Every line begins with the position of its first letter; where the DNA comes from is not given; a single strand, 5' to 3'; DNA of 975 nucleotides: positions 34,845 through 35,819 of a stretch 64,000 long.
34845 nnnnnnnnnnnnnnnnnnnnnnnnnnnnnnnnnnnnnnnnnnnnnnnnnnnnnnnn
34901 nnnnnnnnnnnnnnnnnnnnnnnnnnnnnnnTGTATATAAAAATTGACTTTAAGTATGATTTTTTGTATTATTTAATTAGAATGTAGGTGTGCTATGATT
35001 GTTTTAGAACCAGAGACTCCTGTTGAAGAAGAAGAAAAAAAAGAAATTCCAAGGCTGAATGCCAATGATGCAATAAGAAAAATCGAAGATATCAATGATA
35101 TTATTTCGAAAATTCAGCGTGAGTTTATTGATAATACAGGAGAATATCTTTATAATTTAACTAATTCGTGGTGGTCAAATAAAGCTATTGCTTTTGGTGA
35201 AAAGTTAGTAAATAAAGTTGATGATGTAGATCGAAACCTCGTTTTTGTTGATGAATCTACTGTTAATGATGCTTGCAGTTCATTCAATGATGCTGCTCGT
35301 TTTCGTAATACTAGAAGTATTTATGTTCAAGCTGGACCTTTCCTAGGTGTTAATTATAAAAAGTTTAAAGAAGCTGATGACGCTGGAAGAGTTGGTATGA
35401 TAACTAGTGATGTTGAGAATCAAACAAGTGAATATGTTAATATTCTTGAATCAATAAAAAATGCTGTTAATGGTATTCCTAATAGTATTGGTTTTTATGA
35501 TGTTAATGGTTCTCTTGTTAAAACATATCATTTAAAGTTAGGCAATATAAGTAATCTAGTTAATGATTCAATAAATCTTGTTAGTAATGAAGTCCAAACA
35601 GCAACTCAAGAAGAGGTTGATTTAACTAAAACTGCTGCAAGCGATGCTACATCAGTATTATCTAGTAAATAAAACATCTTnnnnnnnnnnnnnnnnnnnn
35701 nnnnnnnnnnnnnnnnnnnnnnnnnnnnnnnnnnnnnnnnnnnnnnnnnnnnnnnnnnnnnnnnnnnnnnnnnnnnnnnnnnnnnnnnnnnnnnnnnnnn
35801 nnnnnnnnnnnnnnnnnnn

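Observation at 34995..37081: Pair of ~220-aa paralogs with WXG100-like N-termini bracketing ung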

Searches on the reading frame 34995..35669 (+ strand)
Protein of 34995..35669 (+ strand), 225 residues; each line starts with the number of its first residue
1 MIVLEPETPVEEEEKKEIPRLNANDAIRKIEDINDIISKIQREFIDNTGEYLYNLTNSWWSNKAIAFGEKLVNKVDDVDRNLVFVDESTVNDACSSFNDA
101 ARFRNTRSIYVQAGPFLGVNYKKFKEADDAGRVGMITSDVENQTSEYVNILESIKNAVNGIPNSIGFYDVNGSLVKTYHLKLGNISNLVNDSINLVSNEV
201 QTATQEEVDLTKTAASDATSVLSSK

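Call 4: search_protein_families(library=pfam, proteins=[window:34995-35669:+], max_evalue=1)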
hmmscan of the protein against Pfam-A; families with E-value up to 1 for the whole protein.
window:34995-35669:+ (225 aa): 1 family
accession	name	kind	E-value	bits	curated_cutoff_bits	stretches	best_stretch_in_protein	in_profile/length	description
PF00030.24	Crystall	-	0.15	12.7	25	1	89-125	16-52/82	Beta/Gamma crystallin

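Call 5: search_protein_families(library=ncbifam, proteins=[window:34995-35669:+], max_evalue=1)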
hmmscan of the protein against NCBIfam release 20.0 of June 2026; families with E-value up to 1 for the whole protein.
window:34995-35669:+ (225 aa): 2 families
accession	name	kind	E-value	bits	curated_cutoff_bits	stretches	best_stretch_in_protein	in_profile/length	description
NF007775.0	PRK10463.1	equivalog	0.063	12.6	385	1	31-94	85-148/290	hydrogenase nickel incorporation protein HypB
NF045770.1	MPN403_MG284_C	domain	0.24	11.4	37.3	1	27-62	2-35/57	MG284/MPN403 family protein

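Call 9: find_homologous_proteins(query=A1, max_evalue=0.001)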
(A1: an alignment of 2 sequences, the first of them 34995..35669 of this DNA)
Query A1 (2 sequences) (225 aa, profile of the alignment): 9 proteins with E <= 0.001 among 2301 candidates.
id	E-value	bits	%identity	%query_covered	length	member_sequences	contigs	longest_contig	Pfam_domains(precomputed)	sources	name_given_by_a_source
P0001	1.3e-120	419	100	100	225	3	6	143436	-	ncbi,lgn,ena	-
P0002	3.4e-116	405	28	96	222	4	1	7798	-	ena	-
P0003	1.9e-105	369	27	96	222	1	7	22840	-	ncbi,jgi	jgi:hypothetical protein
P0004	7.9e-99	348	80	100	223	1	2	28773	-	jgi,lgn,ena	-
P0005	9.1e-93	328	76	100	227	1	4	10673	-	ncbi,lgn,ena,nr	ncbi:MAG: hypothetical protein J6X02_02420 [Bacilli bacterium]|nr:hypothetical protein [Bacilli bact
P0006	2.2e-83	297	29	95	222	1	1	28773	-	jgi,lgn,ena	-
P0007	2.4e-82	294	28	96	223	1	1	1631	-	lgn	-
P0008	1.4e-67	246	54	92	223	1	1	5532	-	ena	-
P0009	8.7e-62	227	32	93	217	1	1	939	-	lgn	-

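Call 13: search_solved_structures(query=A2, max_evalue=10)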
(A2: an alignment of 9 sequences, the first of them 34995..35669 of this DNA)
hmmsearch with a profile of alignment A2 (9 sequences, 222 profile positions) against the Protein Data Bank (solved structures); distinct sequences matched with E-value up to 10: 1.
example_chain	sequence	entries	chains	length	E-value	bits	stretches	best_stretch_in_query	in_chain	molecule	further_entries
3gde_A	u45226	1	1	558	1.1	11.7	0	151-216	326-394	DNA ligase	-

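Call 14: find_encoding_contigs(protein=P0004, flank=6000, max_places=3)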
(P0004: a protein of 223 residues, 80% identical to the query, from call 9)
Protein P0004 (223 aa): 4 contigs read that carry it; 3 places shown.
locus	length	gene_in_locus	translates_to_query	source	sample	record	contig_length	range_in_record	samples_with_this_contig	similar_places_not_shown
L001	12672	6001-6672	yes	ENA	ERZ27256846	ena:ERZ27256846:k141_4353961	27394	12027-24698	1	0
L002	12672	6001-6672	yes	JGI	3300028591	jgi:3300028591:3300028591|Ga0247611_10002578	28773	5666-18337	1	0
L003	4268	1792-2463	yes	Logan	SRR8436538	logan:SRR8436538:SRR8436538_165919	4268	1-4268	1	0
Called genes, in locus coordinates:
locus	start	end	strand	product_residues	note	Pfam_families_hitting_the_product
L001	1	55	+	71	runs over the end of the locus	PF01084:Ribosomal_S18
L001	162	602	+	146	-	PF01281:Ribosomal_L9_N, PF03948:Ribosomal_L9_C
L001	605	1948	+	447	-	PF00772:DnaB, PF13481:AAA_25, PF03796:DnaB_C, PF06745:ATPase (weak)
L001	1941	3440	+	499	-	PF01476:LysM, PF07501:G5, PF01551:Peptidase_M23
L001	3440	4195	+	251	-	PF00753:Lactamase_B, PF23023:Anti-Pycsar_Apyc1, PF13483:Lactamase_B_3 (weak), PF16661:Lactamase_B_6 (faint), PF12706:Lactamase_B_2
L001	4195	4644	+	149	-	PF02590:SPOUT_MTase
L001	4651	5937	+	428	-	PF01235:Na_Ala_symp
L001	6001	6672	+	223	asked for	-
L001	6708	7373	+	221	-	PF03167:UDG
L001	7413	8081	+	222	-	-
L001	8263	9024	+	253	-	PF01145:Band_7, PF13421:Band_7_1 (weak)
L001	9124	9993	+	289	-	-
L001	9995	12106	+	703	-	-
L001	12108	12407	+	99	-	-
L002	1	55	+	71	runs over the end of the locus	PF01084:Ribosomal_S18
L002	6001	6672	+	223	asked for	-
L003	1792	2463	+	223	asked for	-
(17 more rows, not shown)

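Call 15: find_encoding_contigs(protein=P0005, flank=6000, max_places=3)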
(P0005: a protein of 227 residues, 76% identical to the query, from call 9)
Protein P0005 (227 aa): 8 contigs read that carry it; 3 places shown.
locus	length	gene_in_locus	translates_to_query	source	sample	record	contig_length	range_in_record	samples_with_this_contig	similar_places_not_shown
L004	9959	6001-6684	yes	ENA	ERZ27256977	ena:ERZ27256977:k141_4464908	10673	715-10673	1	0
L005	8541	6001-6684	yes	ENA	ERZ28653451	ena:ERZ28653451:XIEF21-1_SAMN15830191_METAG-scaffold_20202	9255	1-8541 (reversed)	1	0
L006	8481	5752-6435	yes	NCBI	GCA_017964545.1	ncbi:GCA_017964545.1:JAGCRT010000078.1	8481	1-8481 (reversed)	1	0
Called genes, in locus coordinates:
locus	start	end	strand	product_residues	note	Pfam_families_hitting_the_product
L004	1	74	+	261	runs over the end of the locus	?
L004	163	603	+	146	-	PF01281:Ribosomal_L9_N, PF03948:Ribosomal_L9_C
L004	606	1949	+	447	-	PF00772:DnaB, PF13481:AAA_25, PF03796:DnaB_C, PF06745:ATPase (weak)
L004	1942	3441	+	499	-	PF01476:LysM, PF07501:G5, PF01551:Peptidase_M23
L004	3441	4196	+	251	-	PF00753:Lactamase_B, PF23023:Anti-Pycsar_Apyc1, PF13483:Lactamase_B_3 (weak), PF16661:Lactamase_B_6 (weak), PF12706:Lactamase_B_2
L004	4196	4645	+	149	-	PF02590:SPOUT_MTase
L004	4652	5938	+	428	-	PF01235:Na_Ala_symp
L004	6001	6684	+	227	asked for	-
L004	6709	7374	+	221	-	PF03167:UDG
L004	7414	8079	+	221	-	-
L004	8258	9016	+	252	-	PF01145:Band_7, PF13421:Band_7_1 (weak)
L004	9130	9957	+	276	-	?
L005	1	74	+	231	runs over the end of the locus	-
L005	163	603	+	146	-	PF01281:Ribosomal_L9_N, PF03948:Ribosomal_L9_C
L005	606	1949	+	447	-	PF00772:DnaB, PF13481:AAA_25, PF03796:DnaB_C, PF06745:ATPase (weak)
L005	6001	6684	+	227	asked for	-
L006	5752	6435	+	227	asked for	-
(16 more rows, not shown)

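Call 16: find_encoding_contigs(protein=P0008, flank=6000, max_places=3)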
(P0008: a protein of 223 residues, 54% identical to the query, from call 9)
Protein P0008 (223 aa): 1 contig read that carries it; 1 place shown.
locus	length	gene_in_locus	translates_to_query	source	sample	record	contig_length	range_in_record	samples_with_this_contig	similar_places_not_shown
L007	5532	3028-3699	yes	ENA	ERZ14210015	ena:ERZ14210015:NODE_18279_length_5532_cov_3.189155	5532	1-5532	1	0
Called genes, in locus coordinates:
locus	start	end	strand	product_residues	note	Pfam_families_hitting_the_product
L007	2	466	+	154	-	?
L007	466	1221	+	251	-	PF00753:Lactamase_B, PF23023:Anti-Pycsar_Apyc1, PF13483:Lactamase_B_3, PF12706:Lactamase_B_2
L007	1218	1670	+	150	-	PF02590:SPOUT_MTase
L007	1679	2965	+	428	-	PF01235:Na_Ala_symp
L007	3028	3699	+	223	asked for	-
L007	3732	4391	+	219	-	PF03167:UDG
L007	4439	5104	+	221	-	-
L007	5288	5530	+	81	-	?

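Call 17: find_encoding_contigs(protein=P0009, flank=6000, max_places=3)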
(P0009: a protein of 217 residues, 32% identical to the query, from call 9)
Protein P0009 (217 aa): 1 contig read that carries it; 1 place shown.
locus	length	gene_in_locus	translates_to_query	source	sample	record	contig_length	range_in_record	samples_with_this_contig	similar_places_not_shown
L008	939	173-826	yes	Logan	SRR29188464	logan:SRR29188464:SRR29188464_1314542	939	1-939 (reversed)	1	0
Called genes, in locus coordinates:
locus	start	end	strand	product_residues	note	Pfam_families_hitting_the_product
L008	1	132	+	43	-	?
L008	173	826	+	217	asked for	-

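Call 18: predict_structure(alignment_id=A2)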
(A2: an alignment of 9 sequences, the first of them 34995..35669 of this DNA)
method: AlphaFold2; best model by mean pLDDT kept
length: 225 residues; sequences in the alignment: 9
mean_pLDDT: 89.8   pTM: 0.80
mean pLDDT of the five models: 89.8, 89.2, 88.5, 88.2, 86.5
residues with pLDDT >= 90: 186; 70-90: 22; 50-70: 4; < 50: 13
segments of 3 or more residues with pLDDT < 50: 1-13
pLDDT, mean of each block of 10 residues (from residue 1): 44 67 97 96 94 93 92 93 96 97 94 89 89 93 96 93 95 95 94 94 93 89 78
secondary structure, 60 per line:
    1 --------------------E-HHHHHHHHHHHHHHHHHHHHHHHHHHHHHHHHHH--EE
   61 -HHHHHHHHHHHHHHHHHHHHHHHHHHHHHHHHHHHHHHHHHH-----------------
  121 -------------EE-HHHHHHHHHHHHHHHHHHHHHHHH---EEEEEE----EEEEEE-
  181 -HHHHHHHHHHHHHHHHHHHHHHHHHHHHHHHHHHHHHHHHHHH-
elements in order: H23-56 H62-103 H137-160 E164-169 E174-179 H182-224
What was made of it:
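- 34995..35672 (+): Paralog A, 225 aa, acidic (pI 4.58). Member of an unannotated ~215-aa family; predicted four-helix bundle. AF2 pLDDT 89.8, pTM 0.80, helices H23-56, H62-103, H137-160, strands E164-169 and E174-179, helix H182-224 (call 18).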

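Call 20: search_protein_representatives(alignment_id=A2)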
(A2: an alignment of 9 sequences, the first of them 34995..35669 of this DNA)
Query: 9 sequences, 222 profile positions. Proteins with E-value up to 0.001 (for the whole library): 307; up to 1e-10: 153; up to 1e-30: 8. The best 150 are listed.
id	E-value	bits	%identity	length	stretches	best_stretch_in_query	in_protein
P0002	3.9e-101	353.3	-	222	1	1-222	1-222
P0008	1.8e-92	325.0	-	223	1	4-220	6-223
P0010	1.4e-52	194.5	-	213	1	17-219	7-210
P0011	9.9e-52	191.8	-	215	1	15-218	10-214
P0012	2.0e-49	184.2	-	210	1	17-218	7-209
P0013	3.7e-49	183.3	-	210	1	14-218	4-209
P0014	4.9e-45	169.9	-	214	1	14-219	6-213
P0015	1.5e-42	161.8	-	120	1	1-111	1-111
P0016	3.3e-29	118.1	-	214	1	15-219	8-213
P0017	3.8e-27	111.4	-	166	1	10-168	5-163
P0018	2.1e-26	109.0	-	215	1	14-221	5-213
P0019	2.3e-25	105.6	-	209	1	14-217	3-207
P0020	4.3e-25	104.7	-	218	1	14-218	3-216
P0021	4.6e-23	98.0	-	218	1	19-220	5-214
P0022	2.7e-22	95.5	-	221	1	19-219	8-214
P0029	1.4e-19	86.6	-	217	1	17-220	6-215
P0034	2.6e-18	82.5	-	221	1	17-219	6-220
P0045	1.5e-17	80.0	-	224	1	16-219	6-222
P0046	2.4e-17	79.3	-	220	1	18-217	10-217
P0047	2.6e-17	79.2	-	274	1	17-213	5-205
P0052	4.4e-17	78.5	-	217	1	17-218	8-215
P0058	1.1e-16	77.2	-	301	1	17-216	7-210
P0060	1.8e-16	76.5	-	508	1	17-220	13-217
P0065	6.6e-16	74.6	-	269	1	17-213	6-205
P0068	1.2e-15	73.7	-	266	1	20-220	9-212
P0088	2.5e-14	69.4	-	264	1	18-213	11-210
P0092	3.7e-14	68.9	-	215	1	17-219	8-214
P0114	5.9e-13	65.0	-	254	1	18-218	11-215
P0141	1.2e-11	60.6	-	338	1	28-219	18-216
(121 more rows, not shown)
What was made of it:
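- Family: 307 representatives at E<=1e-3 and 153 at E<=1e-10, almost all 205-230 aa and matched end to end (call 20).
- Tried and rejected: The exhaustive search (call 20) was what revealed the family.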

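Call 23: search_protein_families(library=pfam, alignment_id=A3, max_evalue=0.01)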
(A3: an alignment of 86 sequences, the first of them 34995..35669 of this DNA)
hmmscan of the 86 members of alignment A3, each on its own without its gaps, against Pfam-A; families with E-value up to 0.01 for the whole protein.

A. member 1, window:34995-35669:+ (225 aa): 0 families

B. families by the number of members that match (of 86 scanned): 19 families
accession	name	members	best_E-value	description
PF04513.17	Baculo_PEP_C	2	0.0004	Baculovirus polyhedron envelope protein, PEP, C terminus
PF01442.23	Apolipoprotein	1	0.00024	Apolipoprotein A1/A4/E domain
PF00606.23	Glycoprotein_B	1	0.00031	Herpesvirus Glycoprotein B ectodomain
PF09731.14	Mitofilin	1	0.00038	Mitochondrial inner membrane protein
PF13708.11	DUF4942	1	0.0012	Domain of unknown function (DUF4942)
PF07464.16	ApoLp-III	1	0.0023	Apolipophorin-III precursor (apoLp-III)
PF19793.4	DUF6277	1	0.0029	Family of unknown function (DUF6277)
PF17279.8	DUF5344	1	0.003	Family of unknown function (DUF5344)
PF14751.11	DUF4474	1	0.0032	Domain of unknown function (DUF4474)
PF08181.16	DegQ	1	0.0046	DegQ (SacQ) family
PF25778.1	DUF7948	1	0.0049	Domain of unknown function (DUF7948)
PF08702.15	Fib_alpha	1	0.005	Fibrinogen alpha/beta chain family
PF13047.11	DUF3907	1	0.0065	Protein of unknown function (DUF3907)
PF03720.21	UDPG_MGDP_dh_C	1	0.0081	UDP-glucose/GDP-mannose dehydrogenase family, UDP binding domain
PF07190.16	CrmD_SECRET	1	0.0091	Tumour necrosis factor receptor, SECRET domain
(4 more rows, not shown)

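Call 24: search_solved_structures(query=A3, max_evalue=10, show_alignments=2)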
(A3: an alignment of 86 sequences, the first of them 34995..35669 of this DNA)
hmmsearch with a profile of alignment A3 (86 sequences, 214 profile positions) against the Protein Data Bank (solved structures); distinct sequences matched with E-value up to 10: 9.
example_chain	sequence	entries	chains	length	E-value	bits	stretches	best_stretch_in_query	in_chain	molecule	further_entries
5w94_A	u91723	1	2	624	0.42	13.3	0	139-185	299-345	MAU2 chromatid cohesion factor homolog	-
2zdi_A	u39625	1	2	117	0.43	13.3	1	139-204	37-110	Prefoldin subunit beta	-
4xdn_A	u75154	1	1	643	0.44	13.3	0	139-185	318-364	MAU2 chromatid cohesion factor homolog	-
8ek4_A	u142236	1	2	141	0.46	13.2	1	129-191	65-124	Ice-binding protein TIP-99a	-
8oyx_A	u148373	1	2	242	0.78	12.5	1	126-188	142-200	De novo designed soluble GPCR-like protein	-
2yny_A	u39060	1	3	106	1.3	11.8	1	157-188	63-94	GENERAL CONTROL PROTEIN GCN4, PUTATIVE INNER MEMBRANE PROTEIN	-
5mfb_A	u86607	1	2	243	1.4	11.6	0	64-106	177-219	YIII(Dq)4CqI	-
5mj3_C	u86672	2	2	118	6.7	9.4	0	5-32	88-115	ALPHABODY MA12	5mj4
4tql_A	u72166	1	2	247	7.4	9.3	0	132-206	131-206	Three helix bundle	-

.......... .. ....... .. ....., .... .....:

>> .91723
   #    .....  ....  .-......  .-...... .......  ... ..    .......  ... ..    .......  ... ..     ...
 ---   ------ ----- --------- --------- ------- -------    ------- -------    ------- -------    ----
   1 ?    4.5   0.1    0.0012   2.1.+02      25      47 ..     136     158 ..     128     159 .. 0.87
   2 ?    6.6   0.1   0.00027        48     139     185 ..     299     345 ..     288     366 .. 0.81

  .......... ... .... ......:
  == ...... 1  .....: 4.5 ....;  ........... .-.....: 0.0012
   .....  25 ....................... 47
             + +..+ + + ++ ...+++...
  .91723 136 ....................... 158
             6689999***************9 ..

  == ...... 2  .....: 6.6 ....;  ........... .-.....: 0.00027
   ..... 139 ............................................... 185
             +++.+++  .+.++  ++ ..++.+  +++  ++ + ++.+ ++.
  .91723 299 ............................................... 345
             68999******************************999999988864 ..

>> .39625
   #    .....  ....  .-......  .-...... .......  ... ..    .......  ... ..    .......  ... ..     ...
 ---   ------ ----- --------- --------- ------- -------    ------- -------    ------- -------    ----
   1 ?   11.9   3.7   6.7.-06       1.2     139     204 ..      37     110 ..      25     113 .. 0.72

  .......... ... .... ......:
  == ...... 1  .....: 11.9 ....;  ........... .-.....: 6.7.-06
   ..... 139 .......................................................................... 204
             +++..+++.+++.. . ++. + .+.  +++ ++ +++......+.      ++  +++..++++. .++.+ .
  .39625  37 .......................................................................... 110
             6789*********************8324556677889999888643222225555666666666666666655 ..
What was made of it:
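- Tried and rejected: PDB sequence searches with two family profiles gave nothing below E=0.4 (calls 13, 24).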

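Call 25: search_protein_families(library=ncbifam, alignment_id=A3, max_evalue=0.01)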
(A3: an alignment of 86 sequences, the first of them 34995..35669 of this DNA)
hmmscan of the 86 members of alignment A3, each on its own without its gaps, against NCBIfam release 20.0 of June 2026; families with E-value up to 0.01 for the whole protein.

A. member 1, window:34995-35669:+ (225 aa): 0 families

B. families by the number of members that match (of 86 scanned): 14 families
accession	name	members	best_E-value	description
NF047516.1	LA_3659_fam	3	0.00078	LA_3659 family protein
NF047514.1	SpiroCoCo_N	3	0.00078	SpiroCoCo family coiled-coil protein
NF005130.0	PRK06569.1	1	0.00032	F0F1 ATP synthase subunit B'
NF006003.0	PRK08133.1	1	0.0005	O-succinylhomoserine sulfhydrylase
TIGR01521.1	FruBisAldo_II_B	1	0.0014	class II fructose-bisphosphate aldolase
TIGR04527.1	mycoplas_twoTM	1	0.0028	MG_279/MG_280 family protein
NF047357.1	antiterm_GlcT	1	0.0028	glucose PTS transporter transcription antiterminator GlcT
NF003027.0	PRK03906.1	1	0.0035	mannonate dehydratase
NF038353.1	FxLYD_dom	1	0.0045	FxLYD domain-containing protein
TIGR04166.1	methano_MtrB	1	0.0069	tetrahydromethanopterin S-methyltransferase subunit MtrB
NF010716.0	PRK14118.1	1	0.0071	2,3-diphosphoglycerate-dependent phosphoglycerate mutase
NF003228.0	PRK04195.1-4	1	0.0074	replication factor C large subunit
NF005497.0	PRK07111.1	1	0.0081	anaerobic ribonucleoside triphosphate reductase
TIGR00606.1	rad50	1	0.0094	DNA repair protein Rad50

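Call 27: find_homologous_proteins(query=A3, max_evalue=0.00001)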
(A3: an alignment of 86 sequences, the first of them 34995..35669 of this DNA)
Query A3 (86 sequences) (225 aa, profile of the alignment): 6 proteins with E <= 0.00001 among 1943 candidates.
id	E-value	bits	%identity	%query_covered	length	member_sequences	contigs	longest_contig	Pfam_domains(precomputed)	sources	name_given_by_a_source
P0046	3.9e-61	224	26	36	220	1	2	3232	-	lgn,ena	-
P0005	4.8e-49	185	76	100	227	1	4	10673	-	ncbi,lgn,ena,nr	ncbi:MAG: hypothetical protein J6X02_02420 [Bacilli bacterium]|nr:hypothetical protein [Bacilli bact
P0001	5.9e-48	181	100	100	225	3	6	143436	-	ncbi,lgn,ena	-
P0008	1.2e-47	180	54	92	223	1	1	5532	-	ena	-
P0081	1.4e-47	180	20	75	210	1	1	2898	-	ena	-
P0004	1.1e-46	177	80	100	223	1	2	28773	-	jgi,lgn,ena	-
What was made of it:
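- Tried and rejected: Word-indexed protein search: with the 86-member profile it returned only 6 proteins (call 27), so it was useless for names or taxonomy.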

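Call 32: find_related_loci(query=A5, collection=genome_contigs, flank=10000)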
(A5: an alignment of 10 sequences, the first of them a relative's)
Query A5 (224 aa) in genome_contigs; peptide patterns used: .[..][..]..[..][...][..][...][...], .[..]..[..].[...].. (x = any residue, [..] = any of these).
36 stretches matched a pattern; 2 encode a relative of the query (tblastn E <= 1e-3); 2 distinct loci.
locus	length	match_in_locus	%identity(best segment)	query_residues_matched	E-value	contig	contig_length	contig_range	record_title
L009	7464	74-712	27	3-222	2e-15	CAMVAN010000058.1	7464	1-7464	MAG TPA_asm: uncultured Bacillales bacterium isolate SRR8387716_bin.66_metaWRAP_v1.3_MAG genome assembly, contig: ERZ142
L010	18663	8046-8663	28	2-219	2e-15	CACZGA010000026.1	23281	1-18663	MAG: uncultured Erysipelotrichaceae bacterium isolate RUG12586 genome assembly, contig: RUG12586_asm_26, whole genome sh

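Call 39: search_protein_families(library=phrogs, alignment_id=A5, max_evalue=0.01)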
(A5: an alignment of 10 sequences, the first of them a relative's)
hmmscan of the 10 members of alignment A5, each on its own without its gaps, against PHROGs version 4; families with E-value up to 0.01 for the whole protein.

A. member 1, P0045 (224 aa): 0 families

B. families by the number of members that match (of 10 scanned): 2 families
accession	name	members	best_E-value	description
phrog_38349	-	1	0.00087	-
phrog_32298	-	1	0.0079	-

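Call 44: find_encoding_contigs(protein=P0045, flank=10000, max_places=4)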
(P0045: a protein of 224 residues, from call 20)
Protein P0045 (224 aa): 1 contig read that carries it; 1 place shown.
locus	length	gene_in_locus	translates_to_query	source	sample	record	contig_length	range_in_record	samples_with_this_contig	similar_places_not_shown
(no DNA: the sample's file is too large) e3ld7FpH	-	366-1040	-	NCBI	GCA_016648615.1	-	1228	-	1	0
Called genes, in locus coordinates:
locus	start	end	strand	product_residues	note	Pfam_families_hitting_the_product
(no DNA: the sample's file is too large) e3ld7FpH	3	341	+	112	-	?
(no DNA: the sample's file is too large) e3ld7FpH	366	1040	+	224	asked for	-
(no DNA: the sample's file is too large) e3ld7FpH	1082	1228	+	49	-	?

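Call 45: find_encoding_contigs(protein=P0046, flank=10000, max_places=4)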
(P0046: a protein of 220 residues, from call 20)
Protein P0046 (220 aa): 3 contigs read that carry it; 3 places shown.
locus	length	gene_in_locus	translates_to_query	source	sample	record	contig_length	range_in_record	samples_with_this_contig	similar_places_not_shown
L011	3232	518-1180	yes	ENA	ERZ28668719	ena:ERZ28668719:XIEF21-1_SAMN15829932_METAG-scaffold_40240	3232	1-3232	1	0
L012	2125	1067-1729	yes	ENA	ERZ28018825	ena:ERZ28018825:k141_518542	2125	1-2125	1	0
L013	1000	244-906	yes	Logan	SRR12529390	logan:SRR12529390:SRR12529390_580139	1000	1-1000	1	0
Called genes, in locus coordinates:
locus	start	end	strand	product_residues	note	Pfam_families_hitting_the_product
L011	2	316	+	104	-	?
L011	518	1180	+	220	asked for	-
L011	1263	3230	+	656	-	?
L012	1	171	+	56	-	?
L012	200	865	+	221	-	-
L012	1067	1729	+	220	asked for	-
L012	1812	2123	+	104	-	?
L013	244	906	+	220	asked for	-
